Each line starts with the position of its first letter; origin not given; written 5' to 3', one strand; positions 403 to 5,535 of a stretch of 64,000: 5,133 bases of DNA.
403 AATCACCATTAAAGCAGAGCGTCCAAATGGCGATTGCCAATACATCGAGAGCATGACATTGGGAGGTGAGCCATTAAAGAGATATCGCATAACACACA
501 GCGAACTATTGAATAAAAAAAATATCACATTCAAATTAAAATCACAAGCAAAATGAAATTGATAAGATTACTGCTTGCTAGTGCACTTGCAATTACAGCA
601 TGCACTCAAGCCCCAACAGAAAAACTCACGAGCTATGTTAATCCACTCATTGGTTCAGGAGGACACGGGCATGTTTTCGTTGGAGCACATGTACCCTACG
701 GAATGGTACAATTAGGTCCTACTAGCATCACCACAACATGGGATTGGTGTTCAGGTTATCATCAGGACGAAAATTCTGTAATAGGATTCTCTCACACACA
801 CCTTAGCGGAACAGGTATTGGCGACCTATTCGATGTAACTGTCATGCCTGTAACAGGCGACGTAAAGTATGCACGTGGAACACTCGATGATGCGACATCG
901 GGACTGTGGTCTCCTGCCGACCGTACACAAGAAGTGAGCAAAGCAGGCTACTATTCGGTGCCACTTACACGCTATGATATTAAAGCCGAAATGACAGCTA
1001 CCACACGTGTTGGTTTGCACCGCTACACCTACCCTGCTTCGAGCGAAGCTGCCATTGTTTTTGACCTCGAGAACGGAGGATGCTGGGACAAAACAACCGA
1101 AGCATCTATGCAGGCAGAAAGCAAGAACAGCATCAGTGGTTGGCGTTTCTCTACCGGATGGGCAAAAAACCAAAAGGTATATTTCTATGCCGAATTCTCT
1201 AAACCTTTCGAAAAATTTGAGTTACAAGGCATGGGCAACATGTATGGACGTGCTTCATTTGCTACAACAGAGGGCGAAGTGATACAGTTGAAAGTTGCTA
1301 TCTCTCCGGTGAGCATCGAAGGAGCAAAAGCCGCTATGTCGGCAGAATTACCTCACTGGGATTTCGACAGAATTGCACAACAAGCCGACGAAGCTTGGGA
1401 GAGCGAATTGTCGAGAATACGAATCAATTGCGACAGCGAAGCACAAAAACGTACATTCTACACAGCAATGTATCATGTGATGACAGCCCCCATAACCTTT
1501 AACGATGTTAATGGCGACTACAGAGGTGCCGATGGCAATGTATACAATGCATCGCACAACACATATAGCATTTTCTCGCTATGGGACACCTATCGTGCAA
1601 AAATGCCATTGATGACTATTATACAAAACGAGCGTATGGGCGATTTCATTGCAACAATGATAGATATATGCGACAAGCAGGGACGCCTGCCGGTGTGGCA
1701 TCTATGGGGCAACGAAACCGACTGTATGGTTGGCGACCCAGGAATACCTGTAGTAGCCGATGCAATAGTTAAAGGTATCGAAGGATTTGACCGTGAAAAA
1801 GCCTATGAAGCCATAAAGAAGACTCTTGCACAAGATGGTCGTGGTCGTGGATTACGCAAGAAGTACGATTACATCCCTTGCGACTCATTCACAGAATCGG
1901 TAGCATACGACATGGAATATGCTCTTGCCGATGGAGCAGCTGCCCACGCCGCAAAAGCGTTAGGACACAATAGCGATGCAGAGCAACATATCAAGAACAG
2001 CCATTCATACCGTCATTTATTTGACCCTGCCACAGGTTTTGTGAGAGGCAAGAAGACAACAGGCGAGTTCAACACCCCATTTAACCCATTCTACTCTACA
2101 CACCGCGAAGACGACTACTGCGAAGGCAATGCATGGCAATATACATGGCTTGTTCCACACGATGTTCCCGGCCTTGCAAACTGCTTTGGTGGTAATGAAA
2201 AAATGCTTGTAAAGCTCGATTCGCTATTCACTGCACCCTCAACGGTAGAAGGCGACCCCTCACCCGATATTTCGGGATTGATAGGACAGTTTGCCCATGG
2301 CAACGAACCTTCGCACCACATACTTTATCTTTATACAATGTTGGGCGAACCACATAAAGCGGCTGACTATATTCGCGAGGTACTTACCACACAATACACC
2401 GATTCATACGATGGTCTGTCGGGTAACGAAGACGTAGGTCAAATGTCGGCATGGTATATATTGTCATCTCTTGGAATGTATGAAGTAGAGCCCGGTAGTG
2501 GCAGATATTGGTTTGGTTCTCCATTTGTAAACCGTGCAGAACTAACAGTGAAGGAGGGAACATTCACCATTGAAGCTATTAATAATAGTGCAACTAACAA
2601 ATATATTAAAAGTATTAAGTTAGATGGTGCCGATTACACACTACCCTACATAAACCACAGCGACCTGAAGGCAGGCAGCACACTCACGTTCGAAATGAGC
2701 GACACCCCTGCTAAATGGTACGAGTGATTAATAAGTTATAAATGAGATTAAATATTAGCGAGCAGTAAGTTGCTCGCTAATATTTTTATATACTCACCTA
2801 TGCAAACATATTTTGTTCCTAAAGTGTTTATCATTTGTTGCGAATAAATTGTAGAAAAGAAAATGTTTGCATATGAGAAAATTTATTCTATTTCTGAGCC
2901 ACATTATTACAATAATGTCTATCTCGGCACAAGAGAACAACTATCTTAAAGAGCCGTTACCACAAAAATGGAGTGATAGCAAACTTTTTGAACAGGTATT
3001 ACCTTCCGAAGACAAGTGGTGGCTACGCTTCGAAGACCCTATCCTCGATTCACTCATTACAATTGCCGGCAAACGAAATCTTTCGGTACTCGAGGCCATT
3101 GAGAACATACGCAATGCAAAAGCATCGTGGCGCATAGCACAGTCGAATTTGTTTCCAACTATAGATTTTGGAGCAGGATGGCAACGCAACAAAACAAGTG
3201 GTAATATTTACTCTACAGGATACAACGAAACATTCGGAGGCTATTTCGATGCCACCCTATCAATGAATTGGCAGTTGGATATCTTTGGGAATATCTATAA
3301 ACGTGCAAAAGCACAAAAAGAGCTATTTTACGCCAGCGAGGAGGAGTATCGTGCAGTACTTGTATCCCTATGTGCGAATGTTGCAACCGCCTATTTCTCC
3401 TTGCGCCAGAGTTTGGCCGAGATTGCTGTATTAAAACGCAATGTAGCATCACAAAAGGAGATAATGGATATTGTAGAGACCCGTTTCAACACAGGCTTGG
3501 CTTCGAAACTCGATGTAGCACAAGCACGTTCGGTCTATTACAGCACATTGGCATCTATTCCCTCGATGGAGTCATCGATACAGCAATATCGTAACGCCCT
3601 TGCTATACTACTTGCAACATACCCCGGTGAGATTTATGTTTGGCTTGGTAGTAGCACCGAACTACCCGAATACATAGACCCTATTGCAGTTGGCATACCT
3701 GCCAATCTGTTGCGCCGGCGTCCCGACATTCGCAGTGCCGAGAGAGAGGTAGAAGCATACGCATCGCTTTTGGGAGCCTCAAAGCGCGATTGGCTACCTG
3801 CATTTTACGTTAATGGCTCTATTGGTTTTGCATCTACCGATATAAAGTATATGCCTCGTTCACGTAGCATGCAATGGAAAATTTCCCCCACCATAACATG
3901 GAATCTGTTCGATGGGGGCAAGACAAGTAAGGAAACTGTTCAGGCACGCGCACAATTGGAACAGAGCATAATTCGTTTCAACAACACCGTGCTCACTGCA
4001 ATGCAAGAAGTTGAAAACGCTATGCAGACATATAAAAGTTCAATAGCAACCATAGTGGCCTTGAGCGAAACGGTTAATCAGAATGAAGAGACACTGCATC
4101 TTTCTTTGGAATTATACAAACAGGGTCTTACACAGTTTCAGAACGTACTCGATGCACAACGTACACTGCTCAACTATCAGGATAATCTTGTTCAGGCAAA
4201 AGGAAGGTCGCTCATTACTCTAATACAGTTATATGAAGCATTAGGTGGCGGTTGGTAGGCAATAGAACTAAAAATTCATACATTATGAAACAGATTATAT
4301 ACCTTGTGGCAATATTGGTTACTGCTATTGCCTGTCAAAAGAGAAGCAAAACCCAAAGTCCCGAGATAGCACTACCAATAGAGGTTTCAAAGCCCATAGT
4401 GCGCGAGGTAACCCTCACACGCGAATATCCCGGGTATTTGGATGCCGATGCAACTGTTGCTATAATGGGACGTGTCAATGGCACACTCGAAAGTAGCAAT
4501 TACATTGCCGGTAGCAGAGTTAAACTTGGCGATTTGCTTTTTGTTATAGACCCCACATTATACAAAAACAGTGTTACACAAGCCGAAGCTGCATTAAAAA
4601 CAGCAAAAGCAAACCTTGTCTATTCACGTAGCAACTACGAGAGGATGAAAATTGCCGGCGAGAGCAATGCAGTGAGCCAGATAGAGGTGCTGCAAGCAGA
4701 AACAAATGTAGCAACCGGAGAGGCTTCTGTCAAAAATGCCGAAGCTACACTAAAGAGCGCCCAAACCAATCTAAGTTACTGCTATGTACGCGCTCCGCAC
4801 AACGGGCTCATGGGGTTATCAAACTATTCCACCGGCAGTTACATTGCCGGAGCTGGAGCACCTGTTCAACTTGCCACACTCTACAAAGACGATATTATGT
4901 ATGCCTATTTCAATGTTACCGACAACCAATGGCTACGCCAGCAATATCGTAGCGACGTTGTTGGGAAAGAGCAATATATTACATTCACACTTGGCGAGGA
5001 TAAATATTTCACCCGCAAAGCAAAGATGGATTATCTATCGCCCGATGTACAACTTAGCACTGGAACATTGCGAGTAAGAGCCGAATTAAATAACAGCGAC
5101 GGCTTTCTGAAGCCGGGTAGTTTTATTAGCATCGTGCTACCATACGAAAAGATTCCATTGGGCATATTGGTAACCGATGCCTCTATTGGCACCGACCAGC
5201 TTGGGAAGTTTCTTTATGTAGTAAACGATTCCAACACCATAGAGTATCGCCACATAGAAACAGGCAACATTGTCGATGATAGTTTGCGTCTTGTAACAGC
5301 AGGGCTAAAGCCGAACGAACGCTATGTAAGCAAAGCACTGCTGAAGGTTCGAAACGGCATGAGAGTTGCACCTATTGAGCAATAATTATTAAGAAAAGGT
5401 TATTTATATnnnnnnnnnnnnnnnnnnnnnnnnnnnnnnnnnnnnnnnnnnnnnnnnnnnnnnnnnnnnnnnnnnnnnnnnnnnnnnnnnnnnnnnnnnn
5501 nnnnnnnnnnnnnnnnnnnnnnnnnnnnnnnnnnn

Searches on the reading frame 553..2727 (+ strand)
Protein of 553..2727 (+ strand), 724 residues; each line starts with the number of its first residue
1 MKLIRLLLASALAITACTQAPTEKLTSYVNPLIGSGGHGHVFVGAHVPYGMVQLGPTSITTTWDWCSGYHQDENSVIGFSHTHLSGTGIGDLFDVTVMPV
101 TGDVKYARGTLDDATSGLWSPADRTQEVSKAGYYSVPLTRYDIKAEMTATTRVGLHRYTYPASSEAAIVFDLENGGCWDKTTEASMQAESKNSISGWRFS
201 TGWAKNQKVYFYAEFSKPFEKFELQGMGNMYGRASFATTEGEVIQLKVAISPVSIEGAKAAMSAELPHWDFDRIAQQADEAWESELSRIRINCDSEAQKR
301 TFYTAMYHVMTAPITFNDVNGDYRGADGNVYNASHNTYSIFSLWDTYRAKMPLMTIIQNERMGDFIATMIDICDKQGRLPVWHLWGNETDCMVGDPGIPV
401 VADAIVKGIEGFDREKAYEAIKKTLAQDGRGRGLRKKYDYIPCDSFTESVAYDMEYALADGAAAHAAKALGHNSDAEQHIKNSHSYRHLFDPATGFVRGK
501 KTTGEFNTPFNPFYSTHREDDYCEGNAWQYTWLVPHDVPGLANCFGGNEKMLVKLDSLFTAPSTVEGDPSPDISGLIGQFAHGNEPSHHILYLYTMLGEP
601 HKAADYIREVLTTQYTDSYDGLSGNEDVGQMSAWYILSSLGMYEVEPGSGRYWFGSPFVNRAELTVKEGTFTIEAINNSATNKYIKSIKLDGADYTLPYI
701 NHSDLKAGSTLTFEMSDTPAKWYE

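Call 65: search_protein_families(library=pfam, proteins=[window:553-2727:+], max_evalue=0.0001)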
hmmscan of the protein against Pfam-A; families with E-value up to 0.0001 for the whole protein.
window:553-2727:+ (724 aa): 2 families
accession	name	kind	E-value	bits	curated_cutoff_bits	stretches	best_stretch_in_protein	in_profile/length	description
PF07971.18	Glyco_hydro_92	-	8.7e-167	556.2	24.6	1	257-717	1-464/464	Glycosyl hydrolase family 92 catalytic domain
PF17678.7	Glyco_hydro_92N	-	3.5e-76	256.6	34.5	1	28-251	1-236/236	Glycosyl hydrolase family 92 N-terminal domain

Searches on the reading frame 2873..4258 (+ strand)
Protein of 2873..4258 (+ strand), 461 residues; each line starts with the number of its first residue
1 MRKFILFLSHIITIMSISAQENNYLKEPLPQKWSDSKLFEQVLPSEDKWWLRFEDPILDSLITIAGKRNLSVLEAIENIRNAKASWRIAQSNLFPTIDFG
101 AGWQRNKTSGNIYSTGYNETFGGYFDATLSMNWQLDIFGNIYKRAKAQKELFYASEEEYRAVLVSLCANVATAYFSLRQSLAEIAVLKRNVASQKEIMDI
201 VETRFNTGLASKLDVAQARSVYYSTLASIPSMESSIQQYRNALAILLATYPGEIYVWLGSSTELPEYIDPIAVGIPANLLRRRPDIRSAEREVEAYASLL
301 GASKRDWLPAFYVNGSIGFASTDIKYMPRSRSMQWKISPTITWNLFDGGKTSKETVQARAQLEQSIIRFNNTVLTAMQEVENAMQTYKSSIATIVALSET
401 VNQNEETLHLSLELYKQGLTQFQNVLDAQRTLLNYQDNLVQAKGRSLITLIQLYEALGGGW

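Call 65: search_protein_families(library=pfam, proteins=[window:2873-4258:+], max_evalue=0.0001)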
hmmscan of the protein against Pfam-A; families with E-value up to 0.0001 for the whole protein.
window:2873-4258:+ (461 aa): 1 family
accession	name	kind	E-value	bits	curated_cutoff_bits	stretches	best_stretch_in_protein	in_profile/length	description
PF02321.23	OEP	-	2.9e-58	197.2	22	2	58-247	1-186/187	Outer membrane efflux protein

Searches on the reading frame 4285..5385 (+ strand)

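Call 65: search_protein_families(library=pfam, proteins=[window:4285-5385:+], max_evalue=0.0001)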
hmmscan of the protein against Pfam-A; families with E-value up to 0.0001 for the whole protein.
window:4285-5385:+ (366 aa): 2 families
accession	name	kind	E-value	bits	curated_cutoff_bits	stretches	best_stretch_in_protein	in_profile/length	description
PF16576.10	HlyD_D23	-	1.4e-10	41.3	30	1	53-280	15-213/214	Barrel-sandwich domain of CusB or HlyD membrane-fusion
PF13437.12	HlyD_3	-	8.9e-07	30.1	22.2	0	168-278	2-106/106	HlyD family secretion protein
